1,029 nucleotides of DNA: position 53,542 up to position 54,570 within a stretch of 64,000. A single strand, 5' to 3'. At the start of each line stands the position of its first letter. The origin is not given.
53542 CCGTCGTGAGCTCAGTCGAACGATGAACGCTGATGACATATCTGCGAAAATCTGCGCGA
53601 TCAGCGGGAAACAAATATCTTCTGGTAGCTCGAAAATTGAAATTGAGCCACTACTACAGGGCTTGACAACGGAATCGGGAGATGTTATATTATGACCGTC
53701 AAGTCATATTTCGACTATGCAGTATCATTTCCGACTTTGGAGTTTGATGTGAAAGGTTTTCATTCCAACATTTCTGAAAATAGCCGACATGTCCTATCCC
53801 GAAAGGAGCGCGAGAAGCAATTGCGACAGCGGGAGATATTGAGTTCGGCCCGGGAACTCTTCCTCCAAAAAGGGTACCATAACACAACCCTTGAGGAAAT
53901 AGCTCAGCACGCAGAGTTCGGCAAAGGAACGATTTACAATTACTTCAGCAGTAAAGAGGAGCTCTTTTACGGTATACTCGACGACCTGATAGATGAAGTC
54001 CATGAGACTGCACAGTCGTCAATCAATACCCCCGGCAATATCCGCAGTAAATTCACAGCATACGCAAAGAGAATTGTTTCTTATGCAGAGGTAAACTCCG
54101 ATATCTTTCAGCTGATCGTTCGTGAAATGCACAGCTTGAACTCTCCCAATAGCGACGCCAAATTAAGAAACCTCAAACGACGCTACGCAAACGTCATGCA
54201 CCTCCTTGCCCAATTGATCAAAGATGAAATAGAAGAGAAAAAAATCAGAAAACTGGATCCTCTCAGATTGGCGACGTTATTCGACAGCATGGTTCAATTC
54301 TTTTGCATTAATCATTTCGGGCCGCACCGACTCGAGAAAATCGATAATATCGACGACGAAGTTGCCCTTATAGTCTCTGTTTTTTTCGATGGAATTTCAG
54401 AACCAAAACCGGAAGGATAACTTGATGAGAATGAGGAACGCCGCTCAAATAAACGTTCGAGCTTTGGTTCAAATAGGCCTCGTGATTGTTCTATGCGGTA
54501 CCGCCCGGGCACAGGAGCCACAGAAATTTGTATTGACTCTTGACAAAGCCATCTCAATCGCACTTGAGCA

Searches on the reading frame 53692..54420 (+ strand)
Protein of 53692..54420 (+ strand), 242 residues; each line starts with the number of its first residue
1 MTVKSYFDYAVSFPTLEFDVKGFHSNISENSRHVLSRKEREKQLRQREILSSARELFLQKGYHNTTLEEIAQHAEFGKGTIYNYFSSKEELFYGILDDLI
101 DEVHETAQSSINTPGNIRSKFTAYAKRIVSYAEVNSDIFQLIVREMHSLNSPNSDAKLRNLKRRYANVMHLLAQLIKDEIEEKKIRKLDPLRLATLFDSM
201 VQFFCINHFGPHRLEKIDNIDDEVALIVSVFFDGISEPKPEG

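Call 16: search_protein_families(library=ncbifam, proteins=[window:53692-54420:+])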
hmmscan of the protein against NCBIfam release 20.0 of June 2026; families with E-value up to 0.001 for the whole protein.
window:53692-54420:+ (242 aa): 22 families
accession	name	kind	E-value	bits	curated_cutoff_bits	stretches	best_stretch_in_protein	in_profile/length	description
NF053731.1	TransRegFasRMycb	equivalog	6e-15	55.5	330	1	43-158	10-124/199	HTH-type transcriptional activator FasR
NF037937.1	septum_RefZ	equivalog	1.3e-13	51.3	180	1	47-191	2-144/195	forespore capture DNA-binding protein RefZ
NF053878.1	FATransRegFadRBac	equivalog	4.5e-13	49.4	200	1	47-194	6-149/190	fatty acid metabolism transcriptional regulator FadR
NF050111.1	TransRegSACE7040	equivalog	1.3e-12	48.1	250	1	45-186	2-142/186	SACE_7040 family transcriptional regulator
NF041196.1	ScbR_bind_reg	equivalog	1.3e-11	45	150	1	46-109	8-71/191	ScbR family autoregulator-binding transcription factor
NF051852.1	efflux_TF_MtrR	exception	3.1e-11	43.5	280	1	38-185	3-153/205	multidrug efflux system transcriptional repressor MtrR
TIGR03384.1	betaine_BetI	equivalog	9e-11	41.8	201.3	1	38-179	2-145/189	choline-binding transcriptional repressor BetI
TIGR03968.1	mycofact_TetR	equivalog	6e-10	39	224.9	1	37-108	2-73/190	mycofactocin system transcriptional regulator MftR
TIGR03613.1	RutR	equivalog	3.8e-09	36.7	368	1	38-101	2-65/202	pyrimidine utilization regulatory protein R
NF001978.0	PRK00767.1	equivalog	5.5e-09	36.1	118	1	40-113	5-78/197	transcriptional regulator BetI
NF007430.0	PRK09975.1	equivalog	8.7e-09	34.8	274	1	37-99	3-72/220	acrEF/envCD operon transcriptional regulator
NF058643.1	TranRegCurRPseudo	equivalog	9.2e-09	35.2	300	1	45-196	9-160/193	TetR family transcriptional repressor CurR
TIGR02366.1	DHAK_reg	equivalog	1.4e-08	35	129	1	46-103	5-62/176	dihydroxyacetone kinase transcriptional activator DhaS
NF011584.0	PRK15008.1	equivalog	4e-08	33.4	230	1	37-101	11-75/212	HTH-type transcriptional regulator RutR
NF007949.0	PRK10668.1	equivalog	1.1e-07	31.6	271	1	40-97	6-64/216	multidrug efflux transporter transcriptional repressor AcrR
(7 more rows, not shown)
